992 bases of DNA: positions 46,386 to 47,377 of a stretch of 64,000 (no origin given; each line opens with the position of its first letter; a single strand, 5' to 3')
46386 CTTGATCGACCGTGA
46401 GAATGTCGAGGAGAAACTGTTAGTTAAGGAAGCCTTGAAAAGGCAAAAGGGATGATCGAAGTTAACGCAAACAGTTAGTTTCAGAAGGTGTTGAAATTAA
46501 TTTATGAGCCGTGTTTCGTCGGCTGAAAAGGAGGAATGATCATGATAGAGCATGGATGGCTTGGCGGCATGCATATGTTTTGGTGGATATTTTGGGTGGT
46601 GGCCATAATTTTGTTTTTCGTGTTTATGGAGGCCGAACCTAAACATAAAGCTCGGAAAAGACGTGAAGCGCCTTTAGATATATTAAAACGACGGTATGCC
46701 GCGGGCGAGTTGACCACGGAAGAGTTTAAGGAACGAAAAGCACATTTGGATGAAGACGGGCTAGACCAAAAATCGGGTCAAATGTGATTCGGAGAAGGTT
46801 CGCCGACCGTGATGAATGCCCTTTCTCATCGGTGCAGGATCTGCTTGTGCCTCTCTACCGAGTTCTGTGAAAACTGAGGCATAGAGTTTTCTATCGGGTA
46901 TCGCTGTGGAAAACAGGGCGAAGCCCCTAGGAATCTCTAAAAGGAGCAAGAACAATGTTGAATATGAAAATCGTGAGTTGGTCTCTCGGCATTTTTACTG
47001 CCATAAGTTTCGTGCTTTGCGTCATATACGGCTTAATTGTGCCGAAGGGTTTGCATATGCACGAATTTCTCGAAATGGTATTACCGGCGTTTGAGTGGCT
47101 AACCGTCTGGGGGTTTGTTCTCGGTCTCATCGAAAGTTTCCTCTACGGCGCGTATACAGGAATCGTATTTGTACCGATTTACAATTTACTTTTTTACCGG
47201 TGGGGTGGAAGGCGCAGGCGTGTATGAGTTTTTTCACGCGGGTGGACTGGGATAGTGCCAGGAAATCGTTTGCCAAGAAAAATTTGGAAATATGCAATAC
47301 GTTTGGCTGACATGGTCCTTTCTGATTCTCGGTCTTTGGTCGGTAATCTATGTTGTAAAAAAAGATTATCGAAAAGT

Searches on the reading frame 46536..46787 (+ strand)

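Call 8: search_protein_families(library=pfam, proteins=[window:46536-46787:+])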
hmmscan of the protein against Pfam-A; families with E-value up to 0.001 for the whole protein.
window:46536-46787:+ (83 aa): 2 families
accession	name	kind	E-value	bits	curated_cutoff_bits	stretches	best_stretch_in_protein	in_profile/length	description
PF09851.14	SHOCT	-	2.5e-09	37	27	1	45-71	1-27/28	Short C-terminal domain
PF08044.16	DUF1707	-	0.00012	22.4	27.6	1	43-69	8-34/53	DUF1707 SHOCT-like domain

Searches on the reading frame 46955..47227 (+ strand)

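Call 8: search_protein_families(library=pfam, proteins=[window:46955-47227:+])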
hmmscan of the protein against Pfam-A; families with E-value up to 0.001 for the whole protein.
window:46955-47227:+ (90 aa): 1 family
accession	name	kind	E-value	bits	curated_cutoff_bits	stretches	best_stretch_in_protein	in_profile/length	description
PF18926.5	DUF5676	-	1.3e-14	55.3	27.6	1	4-78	2-81/82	2TM family of unknown function (DUF5676)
